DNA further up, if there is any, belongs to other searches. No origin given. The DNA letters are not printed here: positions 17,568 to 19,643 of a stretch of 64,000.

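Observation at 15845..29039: Protocatechuate dioxygenase embedded in a CoA-dependent cluster with no pcaB/pcaIJ/pcaF: candidate novel aromatic lower pathway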

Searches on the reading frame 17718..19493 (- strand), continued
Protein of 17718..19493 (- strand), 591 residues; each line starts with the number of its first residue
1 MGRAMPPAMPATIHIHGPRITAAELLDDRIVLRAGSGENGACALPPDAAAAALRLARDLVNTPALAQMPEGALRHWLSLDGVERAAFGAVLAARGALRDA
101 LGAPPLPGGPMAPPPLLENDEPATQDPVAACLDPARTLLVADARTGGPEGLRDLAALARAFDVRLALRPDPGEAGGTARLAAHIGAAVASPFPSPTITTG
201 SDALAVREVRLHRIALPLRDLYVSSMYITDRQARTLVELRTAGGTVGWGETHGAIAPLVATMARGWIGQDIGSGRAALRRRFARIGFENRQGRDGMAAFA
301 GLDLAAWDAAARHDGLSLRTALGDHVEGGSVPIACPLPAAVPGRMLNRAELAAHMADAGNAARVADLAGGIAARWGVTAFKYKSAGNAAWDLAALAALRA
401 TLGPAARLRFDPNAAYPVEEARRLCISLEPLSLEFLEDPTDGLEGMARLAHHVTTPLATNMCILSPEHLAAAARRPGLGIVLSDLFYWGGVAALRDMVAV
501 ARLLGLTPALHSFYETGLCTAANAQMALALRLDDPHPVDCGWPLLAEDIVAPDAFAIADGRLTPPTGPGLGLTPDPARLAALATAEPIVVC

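Call 68: search_protein_families(library=ncbifam, proteins=[L172:7781-8950:-, L006:13324-14112:+, L006:1657-2430:+, L169:14976-16646:+, L006:7143-7865:+, L170:8178-8972:-], max_evalue=1e-8)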
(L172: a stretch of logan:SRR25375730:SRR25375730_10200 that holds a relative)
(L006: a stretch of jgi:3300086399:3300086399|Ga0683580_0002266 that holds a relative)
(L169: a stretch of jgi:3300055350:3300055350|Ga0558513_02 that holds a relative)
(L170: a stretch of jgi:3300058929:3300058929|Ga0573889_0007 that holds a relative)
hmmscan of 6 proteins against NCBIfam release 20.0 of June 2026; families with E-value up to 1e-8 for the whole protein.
L172:7781-8950:- (389 aa): 1 family
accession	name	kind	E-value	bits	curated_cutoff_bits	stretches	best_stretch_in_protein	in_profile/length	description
NF052579.1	BetMthstMoxSdmAMthl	equivalog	3.2e-20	72.4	600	1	33-170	16-156/351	4beta-methylsterol monooxygenase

L006:13324-14112:+ (262 aa): 1 family
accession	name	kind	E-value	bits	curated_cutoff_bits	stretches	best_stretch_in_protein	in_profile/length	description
NF007914.1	PRK10628.1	equivalog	6e-112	373.2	233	1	5-257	4-259/262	4,5-DOPA-extradiol-dioxygenase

L006:1657-2430:+ (257 aa): 15 families
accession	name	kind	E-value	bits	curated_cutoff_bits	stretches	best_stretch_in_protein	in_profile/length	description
NF005451.0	PRK07044.1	subfamily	1.2e-99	332.5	207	1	14-257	12-256/256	aldolase II superfamily protein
NF004855.0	PRK06208.1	subfamily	8.8e-49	166.2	255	1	18-253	36-270/274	class II aldolase/adducin family protein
NF005068.0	PRK06486.1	equivalog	3e-48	164.4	269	1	18-256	21-261/262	aldolase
NF005689.0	PRK07490.1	equivalog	4.2e-41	140.7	260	1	18-227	8-219/248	hypothetical protein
NF005186.0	PRK06661.1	equivalog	3.6e-36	125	339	1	25-212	7-194/235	hypothetical protein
NF005484.0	PRK07090.1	equivalog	5.7e-28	97.9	261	1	14-220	21-225/260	aldolase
NF005123.0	PRK06557.1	subfamily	1e-14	54.7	251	1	48-224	36-211/223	L-ribulose-5-phosphate 4-epimerase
NF005302.0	PRK06833.1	equivalog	2.3e-14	53.4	264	1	56-212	37-190/214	L-fuculose-phosphate aldolase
TIGR03328.1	salvage_mtnB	equivalog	2.9e-14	53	137.05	1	29-124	2-94/194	methylthioribulose 1-phosphate dehydratase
NF006672.0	PRK09220.1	equivalog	2.9e-13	49.7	226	1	22-198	9-193/209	methylthioribulose 1-phosphate dehydratase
NF053537.1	DhpthDcsPhtC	equivalog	4.8e-11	42.5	200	1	25-213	1-198/232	3,4-dihydroxyphthalate decarboxylase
NF053831.1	RU1PAldHalo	equivalog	1.5e-10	40.9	300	1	58-225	34-199/208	ribulose-1-phosphate aldolase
NF006047.0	PRK08193.1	subfamily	1.4e-09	37.8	257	0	56-211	36-202/231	L-ribulose-5-phosphate 4-epimerase AraD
NF005984.0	PRK08087.1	subfamily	4.8e-09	36.3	264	1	59-192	38-168/215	L-fuculose-phosphate aldolase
NF005244.0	PRK06754.1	equivalog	7.2e-09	35.1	281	0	48-125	31-106/214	methylthioribulose 1-phosphate dehydratase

L169:14976-16646:+ (556 aa): 50 families (the best 25 are shown)
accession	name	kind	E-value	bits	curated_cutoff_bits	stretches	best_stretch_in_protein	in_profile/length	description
NF006122.0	PRK08266.1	subfamily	4.5e-202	672.3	571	1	2-536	3-539/543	hypothetical protein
NF005712.0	PRK07524.1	subfamily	4.1e-105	352.2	500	1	3-523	3-529/536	5-guanidino-2-oxopentanoate decarboxylase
TIGR00118.1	acolac_lg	equivalog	4.6e-92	309.3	538.35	1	3-524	1-535/557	biosynthetic-type acetolactate synthase large subunit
NF004710.0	PRK06048.1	equivalog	5.5e-88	295.8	976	1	2-524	7-538/561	acetolactate synthase large subunit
NF005470.0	PRK07064.1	equivalog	2.7e-84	284.2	495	1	2-523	4-529/552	thiamine pyrophosphate-binding protein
NF004919.0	PRK06276.1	equivalog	6e-81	272.5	866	1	3-522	1-537/582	acetolactate synthase large subunit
NF006524.0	PRK08978.1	equivalog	5.8e-79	265.8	738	1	3-533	1-534/548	acetolactate synthase 2 catalytic subunit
NF006052.0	PRK08199.1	subfamily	1.9e-78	264.2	539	1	3-523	8-537/559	thiamine pyrophosphate protein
NF006016.1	PRK08155.1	equivalog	6.7e-78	262.5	870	1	1-524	1-533/554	acetolactate synthase large subunit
NF005860.0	PRK07789.1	equivalog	7.6e-77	259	881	1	2-531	33-586/615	acetolactate synthase large subunit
NF005651.0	PRK07418.1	subfamily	1.9e-76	257.6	942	1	2-523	18-559/617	acetolactate synthase large subunit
NF006187.0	PRK08322.1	equivalog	4.1e-74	249.9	509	1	4-523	3-528/548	acetolactate synthase large subunit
NF005713.0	PRK07525.1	subfamily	1.9e-70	237.9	620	2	1-331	4-335/592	sulfoacetaldehyde acetyltransferase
NF006319.0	PRK08527.1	equivalog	1.6e-69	234.8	905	1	1-523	2-538/565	acetolactate synthase large subunit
NF005584.0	PRK07282.1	equivalog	8.8e-69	232.5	970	1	6-523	13-540/566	acetolactate synthase large subunit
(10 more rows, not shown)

L006:7143-7865:+ (240 aa): 70 families (the best 25 are shown)
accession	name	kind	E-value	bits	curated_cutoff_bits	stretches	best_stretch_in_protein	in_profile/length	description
NF051848.1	EnCoAHydtEchA19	equivalog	8.3e-55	186.1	400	1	4-230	2-229/258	enoyl-CoA hydratase EchA19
NF004840.0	PRK06190.1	equivalog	3.9e-52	177.4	253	1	3-236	5-236/260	enoyl-CoA hydratase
NF006008.0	PRK08139.1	equivalog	2e-47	161.9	313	1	4-228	13-235/266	enoyl-CoA hydratase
NF006100.0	PRK08252.1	subfamily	1.1e-45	156.3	282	1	3-220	4-215/254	crotonase/enoyl-CoA hydratase family protein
NF046063.1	oxepin_alt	equivalog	1.7e-45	155.5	300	1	4-230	2-229/254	oxepin-CoA hydrolase, alternative type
NF006007.0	PRK08138.1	subfamily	1.5e-44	152.3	355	1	11-233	17-235/261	enoyl-CoA hydratase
NF004634.0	PRK05980.1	equivalog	9.5e-43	146.5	375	1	5-235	6-239/263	crotonase/enoyl-CoA hydratase family protein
NF005864.0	PRK07799.1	equivalog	1.4e-42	145.7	316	1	2-226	8-233/266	crotonase/enoyl-CoA hydratase family protein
NF005803.0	PRK07658.1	equivalog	4.4e-42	144.3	313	1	7-225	7-223/257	enoyl-CoA hydratase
NF007239.0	PRK09674.1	equivalog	7.1e-42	143.6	371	1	3-230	5-228/257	2,3-dehydroadipyl-CoA hydratase PaaF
NF004857.0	PRK06210.1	equivalog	1.5e-41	142.6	341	1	6-235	12-248/275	enoyl-CoA hydratase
NF004517.0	PRK05862.1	equivalog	2.8e-41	141.7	396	1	3-229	5-227/257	enoyl-CoA hydratase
NF006108.0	PRK08259.1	equivalog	3.9e-41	141.2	273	1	4-227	5-224/256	crotonase/enoyl-CoA hydratase family protein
NF004475.0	PRK05809.1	subfamily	4.1e-41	141.2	394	1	4-224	6-225/260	short-chain-enoyl-CoA hydratase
NF005700.0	PRK07511.1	subfamily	5.6e-41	140.8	274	1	3-230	4-232/260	enoyl-CoA hydratase family protein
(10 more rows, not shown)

L170:8178-8972:- (264 aa): 68 families (the best 25 are shown)
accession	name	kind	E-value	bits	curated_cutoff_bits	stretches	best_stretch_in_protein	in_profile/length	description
NF005675.0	PRK07468.1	equivalog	1.7e-51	175.4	350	1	6-261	10-261/262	crotonase/enoyl-CoA hydratase family protein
NF051848.1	EnCoAHydtEchA19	equivalog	2.3e-44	151.9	400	1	5-260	3-256/258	enoyl-CoA hydratase EchA19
NF004227.0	PRK05674.1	equivalog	1.5e-40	139.6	426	1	6-261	11-263/271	gamma-carboxygeranoyl-CoA hydratase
NF006100.0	PRK08252.1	subfamily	5.8e-40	137.5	282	1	3-260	4-252/254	crotonase/enoyl-CoA hydratase family protein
NF005879.0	PRK07827.1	equivalog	7.8e-39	133.5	283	1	8-260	13-260/261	enoyl-CoA hydratase family protein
NF005498.0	PRK07112.1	equivalog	3.3e-38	131.7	250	1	11-260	16-256/258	enoyl-CoA hydratase/isomerase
NF042430.2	EnCoAhydt_DpgD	equivalog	1.3e-35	123.1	400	1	8-261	3-257/258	enoyl-CoA-hydratase DpgD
NF006008.0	PRK08139.1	equivalog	1.4e-34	119.8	313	1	3-260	12-264/266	enoyl-CoA hydratase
NF006588.0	PRK09120.1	equivalog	5.6e-34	117.6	276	1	15-255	21-263/276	p-hydroxycinnamoyl CoA hydratase/lyase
NF004840.0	PRK06190.1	equivalog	8.9e-34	117.3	253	1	2-228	4-225/260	enoyl-CoA hydratase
NF005864.0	PRK07799.1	equivalog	2.5e-33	115.4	316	1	4-260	10-264/266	crotonase/enoyl-CoA hydratase family protein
NF004781.0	PRK06127.1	subfamily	7.6e-33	114.3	291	1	4-258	13-265/269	enoyl-CoA hydratase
NF046063.1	oxepin_alt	equivalog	1e-31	110.4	300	1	4-257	2-253/254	oxepin-CoA hydrolase, alternative type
NF005699.0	PRK07509.1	equivalog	6.7e-31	107.9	249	1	14-217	16-219/267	crotonase/enoyl-CoA hydratase family protein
NF006566.0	PRK09076.1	subfamily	1.3e-30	106.9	286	1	4-261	7-259/260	enoyl-CoA hydratase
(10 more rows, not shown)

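Call 83: predict_structure(alignment_id=A1)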
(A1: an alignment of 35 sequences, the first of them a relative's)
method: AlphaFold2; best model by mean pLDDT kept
length: 587 residues; sequences in the alignment: 35
mean_pLDDT: 92.9   pTM: 0.92
mean pLDDT of the five models: 92.9, 91.5, 91.3, 91.3, 91.2
residues with pLDDT >= 90: 504; 70-90: 57; 50-70: 11; < 50: 15
segments of 3 or more residues with pLDDT < 50: 1-10, 281-285
pLDDT, mean of each block of 10 residues (from residue 1): 38 89 97 96 97 96 94 97 97 93 85 93 96 97 97 96 93 93 89 73 98 95 94 98 95 95 92 83 60 95 96 94 94 96 94 96 98 98 96 98 97 97 98 95 96 93 92 91 92 96 93 97 96 96 94 96 95 98 98
secondary structure, 60 per line:
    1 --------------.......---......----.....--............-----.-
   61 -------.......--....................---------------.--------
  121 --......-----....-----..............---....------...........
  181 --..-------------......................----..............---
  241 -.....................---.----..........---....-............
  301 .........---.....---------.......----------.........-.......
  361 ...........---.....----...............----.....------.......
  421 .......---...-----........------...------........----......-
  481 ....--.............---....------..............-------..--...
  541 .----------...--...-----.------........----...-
elements in order: E15-21 E25-30 E35-39 H42-53 H68-74 H77-96 H123-128 E134-137 H143-156 E160-163 H170-180 E201-219 E224-237 E242-248 H249-262 H271-280 H284-287 H289-309 H314-317 E327-333 H344-352 H354-371 E375-379 H384-398 E403-407 H414-427 E431-433 H439-446 E453-455 H462-469 E474-479 H481-484 H487-499 E503-506 H513-526 E552-554 E557-559 H572-578 E584-586
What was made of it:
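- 17718..19493 (-): 'Eno': a 591-aa enolase-superfamily enzyme of the mandelate racemase/glucarate dehydratase type. It has a degenerate enolase-like N-terminal domain (about residues 11-200) and is translationally coupled to pcaH. AlphaFold2 pLDDT 92.9 including the N-terminal domain (call 83).
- Checked: The 'glucarate-dehydratase-like' protein carries an extra folded N-terminal domain of about 200 aa (call 83).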

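Call 85: fold_search(model_id=the predicted structure, library=pdb)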
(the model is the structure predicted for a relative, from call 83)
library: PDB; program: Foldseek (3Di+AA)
matches with E <= 10: 1514; with E <= 0.001: 607
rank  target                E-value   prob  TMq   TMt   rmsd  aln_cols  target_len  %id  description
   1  4dye                  9.6e-30  1.00  0.56  0.87   3.3       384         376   36  Crystal structure of an enolase (putative sugar isomerase, target efi-502095) from streptomyces coelicolor, no mg, order (released 2012-03-14)
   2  2oqh_D                1.2e-28  1.00  0.55  0.84   3.7       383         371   34  Crystal structure of an isomerase from Streptomyces coelicolor A3(2) (released 2007-02-20)
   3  2oqh_B                3.1e-28  1.00  0.54  0.83   4.3       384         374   36  Crystal structure of an isomerase from Streptomyces coelicolor A3(2) (released 2007-02-20)
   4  2oqh_A                3.5e-28  1.00  0.54  0.86   4.0       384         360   36  Crystal structure of an isomerase from Streptomyces coelicolor A3(2) (released 2007-02-20)
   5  2oqh_C                1.9e-27  1.00  0.55  0.85   4.1       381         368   35  Crystal structure of an isomerase from Streptomyces coelicolor A3(2) (released 2007-02-20)
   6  4dhg_C                4.7e-26  1.00  0.56  0.77   3.5       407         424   31  Crystal structure of enolase TBIS_1083(TARGET EFI-502310) from Thermobispora bispora dsm 43833, an open loop conformat (released 2012-02-15)
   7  3vc6                  2.0e-25  1.00  0.55  0.76   3.6       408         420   31  Crystal structure of enolase Tbis_1083(TARGET EFI-502310) FROM Thermobispora bispora DSM 43833 complexed with magnesium  (released 2012-02-01)
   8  3vc5                  3.4e-25  1.00  0.55  0.76   3.6       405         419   31  Crystal structure of enolase Tbis_1083(TARGET EFI-502310) FROM Thermobispora bispora DSM 43833 complexed with phosphate (released 2012-02-01)
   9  3vdg                  5.6e-25  1.00  0.56  0.77   4.0       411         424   29  Crystal structure of enolase MSMEG_6132 (TARGET EFI-502282) from Mycobacterium smegmatis str. MC2 155 complexed with for (released 2012-01-25)
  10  3vfc                  9.8e-25  1.00  0.57  0.79   4.0       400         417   29  Crystal structure of enolase MSMEG_6132 (TARGET EFI-502282) from Mycobacterium smegmatis str. MC2 155 complexed with tar (released 2012-01-25)
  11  4dhg_A                1.5e-24  1.00  0.55  0.74   4.7       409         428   30  Crystal structure of enolase TBIS_1083(TARGET EFI-502310) from Thermobispora bispora dsm 43833, an open loop conformat (released 2012-02-15)
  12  3va8                  2.9e-24  1.00  0.56  0.76   3.8       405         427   26  Crystal structure of enolase FG03645.1 (target EFI-502278) from Gibberella zeae PH-1 complexed with magnesium, formate a (released 2012-02-01)
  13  4dhg_D                3.5e-24  1.00  0.56  0.76   4.1       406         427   31  Crystal structure of enolase TBIS_1083(TARGET EFI-502310) from Thermobispora bispora dsm 43833, an open loop conformat (released 2012-02-15)
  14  2pgw_B                6.0e-24  1.00  0.55  0.84   2.9       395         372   26  Crystal structure of a putative muconate cycloisomerase from Sinorhizobium meliloti 1021 (released 2007-04-24)
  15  2pgw_C                1.0e-23  1.00  0.55  0.84   2.9       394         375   27  Crystal structure of a putative muconate cycloisomerase from Sinorhizobium meliloti 1021 (released 2007-04-24)
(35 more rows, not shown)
